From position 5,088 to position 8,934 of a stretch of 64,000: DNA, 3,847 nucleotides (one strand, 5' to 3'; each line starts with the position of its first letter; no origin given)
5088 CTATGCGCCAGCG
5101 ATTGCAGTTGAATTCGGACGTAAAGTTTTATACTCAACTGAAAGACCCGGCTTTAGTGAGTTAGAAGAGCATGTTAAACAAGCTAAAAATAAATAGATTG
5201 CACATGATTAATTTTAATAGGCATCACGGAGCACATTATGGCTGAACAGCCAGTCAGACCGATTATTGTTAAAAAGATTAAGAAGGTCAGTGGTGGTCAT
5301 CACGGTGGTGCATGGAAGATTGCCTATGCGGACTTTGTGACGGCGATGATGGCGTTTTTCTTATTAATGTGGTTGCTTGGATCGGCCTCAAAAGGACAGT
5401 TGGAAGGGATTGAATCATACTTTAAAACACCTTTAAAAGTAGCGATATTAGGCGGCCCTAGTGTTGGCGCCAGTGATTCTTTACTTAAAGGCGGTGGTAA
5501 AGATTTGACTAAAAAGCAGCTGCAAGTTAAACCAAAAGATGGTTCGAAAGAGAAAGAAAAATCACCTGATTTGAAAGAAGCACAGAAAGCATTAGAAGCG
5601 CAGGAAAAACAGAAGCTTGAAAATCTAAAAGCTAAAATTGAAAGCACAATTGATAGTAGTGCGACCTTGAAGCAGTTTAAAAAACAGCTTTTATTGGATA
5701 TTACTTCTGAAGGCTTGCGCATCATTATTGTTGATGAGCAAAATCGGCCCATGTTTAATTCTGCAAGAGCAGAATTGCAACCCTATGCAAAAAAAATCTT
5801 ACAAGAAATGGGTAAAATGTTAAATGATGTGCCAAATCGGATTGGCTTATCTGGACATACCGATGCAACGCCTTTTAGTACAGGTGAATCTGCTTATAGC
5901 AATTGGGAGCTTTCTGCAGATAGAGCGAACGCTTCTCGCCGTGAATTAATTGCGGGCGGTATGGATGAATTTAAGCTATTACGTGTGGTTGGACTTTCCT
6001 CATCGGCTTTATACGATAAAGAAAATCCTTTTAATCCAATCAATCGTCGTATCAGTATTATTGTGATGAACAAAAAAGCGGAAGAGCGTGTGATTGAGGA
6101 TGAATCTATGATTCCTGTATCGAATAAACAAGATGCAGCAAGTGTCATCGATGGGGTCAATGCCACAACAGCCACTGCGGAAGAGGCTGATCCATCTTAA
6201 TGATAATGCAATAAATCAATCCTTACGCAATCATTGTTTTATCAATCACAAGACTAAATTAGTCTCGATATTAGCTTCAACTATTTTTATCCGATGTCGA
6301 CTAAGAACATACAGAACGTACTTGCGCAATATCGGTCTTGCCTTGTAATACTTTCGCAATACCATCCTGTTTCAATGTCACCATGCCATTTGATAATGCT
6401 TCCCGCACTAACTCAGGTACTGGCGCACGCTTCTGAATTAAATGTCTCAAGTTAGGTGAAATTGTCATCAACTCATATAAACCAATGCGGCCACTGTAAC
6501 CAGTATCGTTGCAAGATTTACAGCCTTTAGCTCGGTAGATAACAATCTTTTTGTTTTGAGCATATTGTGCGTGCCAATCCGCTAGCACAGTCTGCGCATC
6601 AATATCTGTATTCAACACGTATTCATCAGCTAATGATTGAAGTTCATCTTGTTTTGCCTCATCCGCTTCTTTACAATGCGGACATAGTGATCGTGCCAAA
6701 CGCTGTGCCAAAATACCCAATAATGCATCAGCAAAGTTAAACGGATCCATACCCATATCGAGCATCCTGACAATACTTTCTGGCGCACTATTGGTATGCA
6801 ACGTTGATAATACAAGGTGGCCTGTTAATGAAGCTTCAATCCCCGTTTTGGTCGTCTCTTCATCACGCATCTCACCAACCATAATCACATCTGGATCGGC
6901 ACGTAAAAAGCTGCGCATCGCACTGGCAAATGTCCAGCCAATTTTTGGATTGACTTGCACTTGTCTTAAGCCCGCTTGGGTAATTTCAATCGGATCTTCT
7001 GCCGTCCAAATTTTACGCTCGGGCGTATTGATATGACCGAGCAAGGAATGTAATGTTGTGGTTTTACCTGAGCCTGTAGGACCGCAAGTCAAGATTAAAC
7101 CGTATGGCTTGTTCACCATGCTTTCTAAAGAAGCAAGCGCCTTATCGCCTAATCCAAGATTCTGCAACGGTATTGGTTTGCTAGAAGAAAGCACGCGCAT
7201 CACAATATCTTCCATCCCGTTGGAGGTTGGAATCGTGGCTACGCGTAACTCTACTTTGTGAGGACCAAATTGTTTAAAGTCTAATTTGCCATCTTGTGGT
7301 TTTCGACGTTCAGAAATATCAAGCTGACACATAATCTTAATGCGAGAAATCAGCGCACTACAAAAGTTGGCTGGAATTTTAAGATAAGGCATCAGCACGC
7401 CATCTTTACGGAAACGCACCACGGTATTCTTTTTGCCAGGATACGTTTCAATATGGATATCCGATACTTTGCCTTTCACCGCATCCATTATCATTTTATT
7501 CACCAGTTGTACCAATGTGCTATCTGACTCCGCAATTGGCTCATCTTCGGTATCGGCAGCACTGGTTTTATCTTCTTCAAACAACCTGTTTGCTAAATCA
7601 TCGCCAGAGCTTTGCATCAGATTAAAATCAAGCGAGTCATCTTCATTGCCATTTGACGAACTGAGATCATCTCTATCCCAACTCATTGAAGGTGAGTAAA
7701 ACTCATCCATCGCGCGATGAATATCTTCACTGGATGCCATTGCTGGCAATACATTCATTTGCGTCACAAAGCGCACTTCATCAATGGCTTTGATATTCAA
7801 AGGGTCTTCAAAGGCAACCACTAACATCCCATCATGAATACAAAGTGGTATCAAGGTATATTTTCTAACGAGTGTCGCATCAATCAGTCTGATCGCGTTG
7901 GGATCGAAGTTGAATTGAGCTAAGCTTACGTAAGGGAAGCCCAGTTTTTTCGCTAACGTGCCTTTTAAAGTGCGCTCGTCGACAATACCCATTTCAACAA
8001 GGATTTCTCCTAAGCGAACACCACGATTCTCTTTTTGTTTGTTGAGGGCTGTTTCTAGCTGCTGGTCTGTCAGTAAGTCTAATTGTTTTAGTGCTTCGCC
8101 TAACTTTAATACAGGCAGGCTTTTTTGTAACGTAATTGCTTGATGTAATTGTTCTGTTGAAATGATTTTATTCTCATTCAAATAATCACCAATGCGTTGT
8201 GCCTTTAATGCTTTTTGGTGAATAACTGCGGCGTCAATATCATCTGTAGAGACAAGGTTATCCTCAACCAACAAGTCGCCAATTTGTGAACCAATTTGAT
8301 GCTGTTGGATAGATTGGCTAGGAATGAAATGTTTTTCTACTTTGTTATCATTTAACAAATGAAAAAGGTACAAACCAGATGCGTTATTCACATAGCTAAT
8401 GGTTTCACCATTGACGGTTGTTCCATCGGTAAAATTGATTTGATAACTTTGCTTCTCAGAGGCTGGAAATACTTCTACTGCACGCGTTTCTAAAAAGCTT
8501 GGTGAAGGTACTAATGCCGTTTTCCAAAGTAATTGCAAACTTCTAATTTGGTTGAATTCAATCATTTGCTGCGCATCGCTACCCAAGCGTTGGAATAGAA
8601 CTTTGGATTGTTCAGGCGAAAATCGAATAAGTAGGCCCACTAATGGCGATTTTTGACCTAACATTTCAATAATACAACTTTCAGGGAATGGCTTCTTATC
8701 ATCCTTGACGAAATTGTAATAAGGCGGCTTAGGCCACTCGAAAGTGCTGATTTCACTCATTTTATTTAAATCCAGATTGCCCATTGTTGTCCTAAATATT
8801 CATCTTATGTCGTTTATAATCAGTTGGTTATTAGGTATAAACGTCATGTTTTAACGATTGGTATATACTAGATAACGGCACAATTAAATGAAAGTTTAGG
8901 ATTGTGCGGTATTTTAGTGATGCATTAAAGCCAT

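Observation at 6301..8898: Orphan secretion-type ATPase with four tandem MshEN-like repeats, an unassigned N-domain and a FliA-type promoter, beside the stator genes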

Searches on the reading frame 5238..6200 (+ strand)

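Call 7: search_protein_families(library=pfam, proteins=[window:5238-6200:+], max_evalue=0.00001)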
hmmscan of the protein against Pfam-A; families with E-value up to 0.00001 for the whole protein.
window:5238-6200:+ (320 aa): 2 families
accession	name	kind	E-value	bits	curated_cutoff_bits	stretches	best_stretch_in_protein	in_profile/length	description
PF13677.11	MotB_plug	-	3.5e-19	68.6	24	1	13-66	3-58/58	Membrane MotB of proton-channel complex MotA/MotB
PF00691.25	OmpA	-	1.6e-11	44.8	27.2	1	172-257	1-83/98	OmpA family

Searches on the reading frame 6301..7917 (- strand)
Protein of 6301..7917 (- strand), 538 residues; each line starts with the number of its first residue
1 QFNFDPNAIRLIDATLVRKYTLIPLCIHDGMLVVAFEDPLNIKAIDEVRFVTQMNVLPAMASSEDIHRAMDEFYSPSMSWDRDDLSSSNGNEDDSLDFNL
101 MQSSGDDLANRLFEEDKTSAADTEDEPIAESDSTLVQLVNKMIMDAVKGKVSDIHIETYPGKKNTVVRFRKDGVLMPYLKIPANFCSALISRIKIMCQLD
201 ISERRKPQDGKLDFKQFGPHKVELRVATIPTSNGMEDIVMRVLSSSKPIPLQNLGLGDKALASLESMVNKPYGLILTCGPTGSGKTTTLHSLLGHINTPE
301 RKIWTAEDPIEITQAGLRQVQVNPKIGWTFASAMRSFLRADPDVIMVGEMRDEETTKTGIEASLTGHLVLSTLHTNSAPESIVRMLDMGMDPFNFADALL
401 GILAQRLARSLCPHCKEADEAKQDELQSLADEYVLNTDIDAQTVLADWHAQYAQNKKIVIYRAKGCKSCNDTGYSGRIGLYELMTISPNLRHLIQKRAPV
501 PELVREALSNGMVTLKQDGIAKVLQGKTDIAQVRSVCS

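Call 63: search_solved_structures(query=window:6301-7917:-, max_evalue=1e-30)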
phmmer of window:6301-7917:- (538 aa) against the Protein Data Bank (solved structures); distinct sequences matched with E-value up to 1e-30: 15.
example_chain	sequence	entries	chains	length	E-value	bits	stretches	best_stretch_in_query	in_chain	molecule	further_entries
3jc8_Ba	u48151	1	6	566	7.3e-112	377.8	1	2-533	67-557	Type IV-A pilus assembly ATPase PilB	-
5zfr_A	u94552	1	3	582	8.3e-112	377.6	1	2-535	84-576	Type IV pilus biogenesis ATPase PilB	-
5tsg_B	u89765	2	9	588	1.8e-111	376.4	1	2-535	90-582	Type IV pilus biogenesis ATPase PilB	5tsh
6olj_C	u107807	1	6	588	1.9e-111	376.4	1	2-535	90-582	Type IV pilus biogenesis ATPase PilB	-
6f8l_G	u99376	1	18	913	9.8e-102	344.3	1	117-533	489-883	Type IV pilus assembly protein PilF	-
4pht_A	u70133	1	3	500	4e-101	342.3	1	33-425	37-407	General secretory pathway protein E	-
1p9r_A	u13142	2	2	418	2.4e-98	333.2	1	123-425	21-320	General secretion pathway protein E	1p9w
4kss_A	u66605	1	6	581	6.2e-98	331.8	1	123-425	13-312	Type II secretion system protein E, hemolysin-coregulated protein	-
4ksr_A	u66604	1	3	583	6.2e-98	331.8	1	123-425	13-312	Type II secretion system protein E, Hemolysin-coregulated protein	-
5oiu_A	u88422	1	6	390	2.4e-93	316.7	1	133-533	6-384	Type IV pilus assembly protein PilF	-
5it5_F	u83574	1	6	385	6.2e-93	315.3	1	137-533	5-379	ATP binding motif-containing protein PilF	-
6ejf_A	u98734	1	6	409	8e-93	314.9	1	137-533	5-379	Type IV pilus assembly protein PilF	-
5fl3_A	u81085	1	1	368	6.4e-35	123.9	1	139-408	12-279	PILI RETRACTION PROTEIN PILT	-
2ewv_A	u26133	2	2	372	2.4e-31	112.2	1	142-396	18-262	twitching motility protein PilT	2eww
2gsz_A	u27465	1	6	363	2.7e-31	111.9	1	172-396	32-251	twitching motility protein PilT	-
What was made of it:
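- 6319..7530 (-): Hexameric-ATPase core (N2 + CTD), residues 419-822, with Walker A (7060-7083), Asp box (6985-6999), Walker B (6862-6897), His box (6790-6825) and tetracysteine CPHC/CKSC (6673-6684, 6511-6522). Best PDB sequence matches are PilB 3jc8, 5zfr and 5tsg, E about 1e-112 (call 63).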

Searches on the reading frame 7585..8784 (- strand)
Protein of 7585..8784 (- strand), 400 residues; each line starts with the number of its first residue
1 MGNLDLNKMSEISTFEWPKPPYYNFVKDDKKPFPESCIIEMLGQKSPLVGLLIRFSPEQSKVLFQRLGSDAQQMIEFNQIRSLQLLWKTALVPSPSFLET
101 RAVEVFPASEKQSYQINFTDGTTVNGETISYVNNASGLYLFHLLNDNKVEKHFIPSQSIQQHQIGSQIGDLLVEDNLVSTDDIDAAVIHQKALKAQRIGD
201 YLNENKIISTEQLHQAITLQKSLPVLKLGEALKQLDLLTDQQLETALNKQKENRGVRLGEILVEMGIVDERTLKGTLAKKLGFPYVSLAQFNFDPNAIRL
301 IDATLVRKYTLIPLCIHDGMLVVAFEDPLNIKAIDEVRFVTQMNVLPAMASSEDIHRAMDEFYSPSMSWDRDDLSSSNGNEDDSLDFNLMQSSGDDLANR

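Call 66: predict_structure(alignment_id=A3)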
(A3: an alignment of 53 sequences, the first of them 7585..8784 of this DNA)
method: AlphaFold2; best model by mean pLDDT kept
length: 400 residues; sequences in the alignment: 53
mean_pLDDT: 85.2   pTM: 0.73
mean pLDDT of the five models: 85.2, 75.0, 74.2, 73.0, 71.0
residues with pLDDT >= 90: 202; 70-90: 147; 50-70: 19; < 50: 32
segments of 3 or more residues with pLDDT < 50: 1-11, 375-393
pLDDT, mean of each block of 10 residues (from residue 1): 43 72 89 92 95 94 95 97 96 82 83 95 95 94 92 97 91 90 88 83 83 87 86 86 82 83 87 89 91 94 95 94 94 94 94 94 72 48 43 49
secondary structure, 60 per line:
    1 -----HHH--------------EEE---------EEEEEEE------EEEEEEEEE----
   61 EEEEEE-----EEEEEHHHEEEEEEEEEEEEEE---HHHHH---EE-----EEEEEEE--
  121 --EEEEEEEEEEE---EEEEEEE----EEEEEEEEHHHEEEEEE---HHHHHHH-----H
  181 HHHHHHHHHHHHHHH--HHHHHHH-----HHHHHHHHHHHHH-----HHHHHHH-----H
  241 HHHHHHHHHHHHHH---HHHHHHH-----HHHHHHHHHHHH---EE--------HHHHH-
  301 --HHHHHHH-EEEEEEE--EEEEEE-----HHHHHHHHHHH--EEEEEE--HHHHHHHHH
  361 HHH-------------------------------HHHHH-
elements in order: E23-25 E35-41 E48-56 E61-66 E72-76 E80-93 H97-101 E112-118 E123-133 E137-143 E148-155 E159-164 H168-174 H180-195 H198-204 H210-222 H228-234 H240-254 H258-264 H270-281 H295-299 H303-309 E311-317 E320-325 H331-341 E344-349 H352-363 H395-399
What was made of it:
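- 7945..8286 (-): Four MshEN-type 24-residue motifs (residues 167-190, 197-220, 227-250, 257-280), modelled as four helix hairpins. Helices 168-281 in the AF2 model (call 66).
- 7531..7683 (-): Acidic, low-confidence linker, residues 368-418. pLDDT below 50 for residues 375-393 (call 66).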

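Call 69: fold_search(model_id=the predicted structure, library=pdb)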
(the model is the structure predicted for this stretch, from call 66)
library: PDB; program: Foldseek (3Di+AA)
matches with E <= 10: 1058; with E <= 0.001: 22
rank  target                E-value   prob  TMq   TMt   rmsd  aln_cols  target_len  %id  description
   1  5htl_B                5.5e-08  1.00  0.26  0.69  11.0       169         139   22  Structure of MshE with cdg (released 2016-10-05)
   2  9g1w_MODEL_1_A        1.1e-07  1.00  0.24  0.54  10.5       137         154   31  NMR solution structure of the Thermus thermophilus PilF-GSPIIA domain (released 2025-05-21)
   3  5htl_A                1.4e-07  1.00  0.25  0.66  11.0       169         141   22  Structure of MshE with cdg (released 2016-10-05)
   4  6ejf_G                2.0e-07  1.00  0.25  0.61  13.2       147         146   36  Thermus thermophilus PilF ATPase (apoprotein form) (released 2018-08-01)
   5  7lkm_B                4.6e-07  1.00  0.24  0.58  11.5       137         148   21  The PilB(N-terminal_P70S mutant)-PilZ complex of the Type IV pilus from Xanthomonas citri (released 2021-08-11)
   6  7lkm_A                1.2e-06  1.00  0.24  0.59  11.7       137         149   21  The PilB(N-terminal_P70S mutant)-PilZ complex of the Type IV pilus from Xanthomonas citri (released 2021-08-11)
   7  9gl5_A                1.2e-06  1.00  0.24  0.64  11.0       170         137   19  X-ray structure of the Thermus thermophilus Q190E mutant of the PilF-GSPIIB domain in the c-di-GMP bound state (released 2025-06-25)
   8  8pfa_A                1.3e-06  1.00  0.24  0.63  11.0       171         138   20  X-ray structure of the Thermus thermophilus K167R mutant of the PilF-GSPIIB domain in the c-di-GMP bound state (released 2024-06-26)
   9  8pdk_A                1.6e-06  1.00  0.24  0.63  10.9       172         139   21  X-ray structure of the Thermus thermophilus PilF-GSPIIB domain in the c-di-GMP bound state (released 2024-06-26)
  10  7lkn_A                1.8e-06  1.00  0.24  0.58  11.5       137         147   21  The PilB(N-terminal_P70S mutant)-PilZ complex (SeMet) (released 2021-08-11)
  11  8pe0_A                1.8e-06  1.00  0.24  0.61  11.3       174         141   20  X-ray structure of the Thermus thermophilus K167L mutant of the PilF-GSPIIB domain in the c-di-GMP bound state (released 2024-06-26)
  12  7lko_A                2.1e-06  1.00  0.24  0.59  11.5       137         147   22  The PilB(N-terminal)-PilZ complex of the Type IV pilus from Xanthomonas citri (2.9 A) (released 2021-08-11)
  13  9glg_A                2.8e-06  1.00  0.24  0.64  10.8       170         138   20  X-ray structure of the Thermus thermophilus Q218E mutant of the PilF-GSPIIB domain in the c-di-GMP bound state (released 2025-06-25)
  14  9glg_B                3.5e-06  1.00  0.25  0.65  10.7       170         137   20  X-ray structure of the Thermus thermophilus Q218E mutant of the PilF-GSPIIB domain in the c-di-GMP bound state (released 2025-06-25)
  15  8pfa_B                6.1e-06  1.00  0.25  0.65  10.6       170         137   21  X-ray structure of the Thermus thermophilus K167R mutant of the PilF-GSPIIB domain in the c-di-GMP bound state (released 2024-06-26)
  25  5y6f                  1.6e-02  0.33  0.09  0.14  17.4       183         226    9  Crystal structure of YcgR in complex with c-di-GMP from Escherichia coli (released 2018-07-18)
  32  5vx6_A                2.1e-02  0.35  0.11  0.18  17.6       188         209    8  Structure of Bacillus subtilis Inhibitor of motility (MotI/DgrA) (released 2017-11-22)
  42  2gjg                  4.0e-02  0.25  0.10  0.15  20.5       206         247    7  CRYSTAL STRUCTURE OF A PILZ-CONTAINING PROTEIN (PP4397) FROM PSEUDOMONAS PUTIDA KT2440 AT 2.25 A RESOLUTION (released 2006-04-25)
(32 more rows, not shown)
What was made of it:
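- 7684..7944 (-): MshEN C-subdomain / T2SSE_N (N1) domain, residues 281-367. Foldseek top hit 5htl, MshE with c-di-GMP: E 5.5e-8, TM (by target) 0.69 (call 69).
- Closest known: Vibrio cholerae MshE. Same: Top structural match for the modelled N-half (call 69).
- The model shows four helix hairpins, and the top fold match is c-di-GMP-bound MshEN 5htl (calls 66, 69).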

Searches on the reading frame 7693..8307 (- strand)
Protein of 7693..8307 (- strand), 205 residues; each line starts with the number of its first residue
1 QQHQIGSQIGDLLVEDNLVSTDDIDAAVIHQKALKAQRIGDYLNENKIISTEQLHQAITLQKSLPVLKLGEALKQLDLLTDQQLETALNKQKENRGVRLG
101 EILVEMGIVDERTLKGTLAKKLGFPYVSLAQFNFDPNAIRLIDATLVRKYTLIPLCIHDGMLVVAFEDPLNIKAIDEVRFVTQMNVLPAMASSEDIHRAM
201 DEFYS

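Call 37: search_solved_structures(query=window:7693-8307:-, max_evalue=1, show_alignments=4)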
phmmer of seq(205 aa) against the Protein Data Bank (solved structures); distinct sequences matched with E-value up to 1: 20.
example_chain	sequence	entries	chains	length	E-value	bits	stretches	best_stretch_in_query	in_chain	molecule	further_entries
6f8l_G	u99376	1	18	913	2.4e-45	157.9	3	36-204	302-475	Type IV pilus assembly protein PilF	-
5zfr_A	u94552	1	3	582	1.4e-23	86.9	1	61-204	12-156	Type IV pilus biogenesis ATPase PilB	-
6olj_C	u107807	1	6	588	9.9e-23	84.1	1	65-204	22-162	Type IV pilus biogenesis ATPase PilB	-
5tsg_B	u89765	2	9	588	9.9e-23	84.1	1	65-204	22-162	Type IV pilus biogenesis ATPase PilB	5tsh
3jc8_Ba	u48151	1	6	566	5.2e-20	75.2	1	68-204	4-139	Type IV-A pilus assembly ATPase PilB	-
6ejf_G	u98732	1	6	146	4.4e-16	62.4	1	68-204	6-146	Type IV pilus assembly protein PilF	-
9g1w_A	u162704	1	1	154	2e-15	60.3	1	68-193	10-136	Type IV pilus assembly ATPase PilB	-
5htl_A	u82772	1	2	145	6.3e-11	45.6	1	68-175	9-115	MSHA biogenesis protein MshE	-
7lko_B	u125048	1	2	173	4.1e-10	43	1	94-203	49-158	Pilus biogenesis protein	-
7lkm_A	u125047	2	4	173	5.4e-09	39.3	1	94-203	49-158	Pilus biogenesis protein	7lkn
8pdk_A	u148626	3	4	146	1.1e-07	35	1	67-177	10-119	c-di-GMP binding domain of the ATPase enzyme PilF | ATP-binding motif-containing protein pilF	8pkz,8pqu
9glg_A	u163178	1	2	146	1.1e-07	35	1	67-177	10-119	ATP-binding motif-containing protein pilF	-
6ejf_J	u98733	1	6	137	1.3e-07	34.9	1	67-177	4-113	Type IV pilus assembly protein PilF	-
9gl5_A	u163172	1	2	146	1.9e-07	34.3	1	67-177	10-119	ATP-binding motif-containing protein pilF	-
8pfa_A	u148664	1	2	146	2.8e-07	33.7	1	67-177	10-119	c-di-GMP binding domain of the ATPase enzyme PilF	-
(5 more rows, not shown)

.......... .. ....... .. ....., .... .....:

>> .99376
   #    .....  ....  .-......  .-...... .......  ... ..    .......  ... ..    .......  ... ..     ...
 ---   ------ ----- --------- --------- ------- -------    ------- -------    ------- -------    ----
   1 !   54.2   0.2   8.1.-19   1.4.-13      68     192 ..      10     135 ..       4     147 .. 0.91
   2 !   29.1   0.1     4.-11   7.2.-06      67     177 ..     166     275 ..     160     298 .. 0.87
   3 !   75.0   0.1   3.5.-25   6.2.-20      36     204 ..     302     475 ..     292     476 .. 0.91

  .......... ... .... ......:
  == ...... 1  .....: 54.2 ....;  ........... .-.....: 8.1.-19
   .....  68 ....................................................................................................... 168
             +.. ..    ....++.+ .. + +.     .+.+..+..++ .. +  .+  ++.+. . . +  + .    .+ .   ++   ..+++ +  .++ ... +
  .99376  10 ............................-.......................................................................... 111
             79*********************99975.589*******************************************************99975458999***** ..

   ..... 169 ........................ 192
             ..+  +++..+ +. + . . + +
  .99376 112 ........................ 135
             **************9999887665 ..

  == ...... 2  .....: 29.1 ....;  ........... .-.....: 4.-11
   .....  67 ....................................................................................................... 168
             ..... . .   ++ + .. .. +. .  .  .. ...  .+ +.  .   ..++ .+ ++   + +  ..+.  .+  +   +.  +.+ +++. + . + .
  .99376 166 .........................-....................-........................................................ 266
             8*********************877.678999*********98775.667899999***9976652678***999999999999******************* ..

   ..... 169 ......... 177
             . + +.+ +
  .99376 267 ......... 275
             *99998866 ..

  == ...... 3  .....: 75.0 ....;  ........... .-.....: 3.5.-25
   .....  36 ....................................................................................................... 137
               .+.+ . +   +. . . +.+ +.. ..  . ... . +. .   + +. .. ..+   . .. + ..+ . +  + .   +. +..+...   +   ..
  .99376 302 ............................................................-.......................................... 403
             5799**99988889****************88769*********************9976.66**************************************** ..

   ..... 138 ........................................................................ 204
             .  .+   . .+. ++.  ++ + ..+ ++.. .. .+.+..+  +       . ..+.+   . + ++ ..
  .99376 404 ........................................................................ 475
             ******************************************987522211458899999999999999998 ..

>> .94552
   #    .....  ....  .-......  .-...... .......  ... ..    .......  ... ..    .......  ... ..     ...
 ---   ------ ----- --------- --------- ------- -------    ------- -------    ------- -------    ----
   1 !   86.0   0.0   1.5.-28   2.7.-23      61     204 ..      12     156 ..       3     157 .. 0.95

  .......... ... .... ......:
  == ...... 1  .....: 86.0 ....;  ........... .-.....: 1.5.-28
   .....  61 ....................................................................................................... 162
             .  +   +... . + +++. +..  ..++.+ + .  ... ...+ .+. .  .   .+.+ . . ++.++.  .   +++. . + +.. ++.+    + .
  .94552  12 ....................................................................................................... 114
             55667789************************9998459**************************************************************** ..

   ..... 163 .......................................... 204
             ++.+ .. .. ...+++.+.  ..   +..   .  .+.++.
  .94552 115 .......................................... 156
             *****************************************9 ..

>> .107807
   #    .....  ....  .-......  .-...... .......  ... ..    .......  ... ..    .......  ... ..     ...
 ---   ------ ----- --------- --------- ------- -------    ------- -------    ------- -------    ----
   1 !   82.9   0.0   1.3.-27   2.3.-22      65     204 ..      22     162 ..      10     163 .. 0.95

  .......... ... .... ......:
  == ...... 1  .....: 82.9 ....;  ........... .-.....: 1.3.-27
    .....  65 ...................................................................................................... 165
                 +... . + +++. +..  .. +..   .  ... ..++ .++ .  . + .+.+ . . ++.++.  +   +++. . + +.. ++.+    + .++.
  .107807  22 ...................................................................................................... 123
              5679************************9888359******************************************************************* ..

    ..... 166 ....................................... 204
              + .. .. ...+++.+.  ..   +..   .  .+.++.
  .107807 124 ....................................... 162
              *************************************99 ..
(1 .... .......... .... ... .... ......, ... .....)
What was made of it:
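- Closest known: Vibrio cholerae MshE. Same: Residues 227-367 align to MshEN 9-115 (E 6e-11, call 37).
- Closest known: Thermus thermophilus PilF. Same: Repeats 2-4 align to the three motifs of PilF GSPII-C (call 37).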
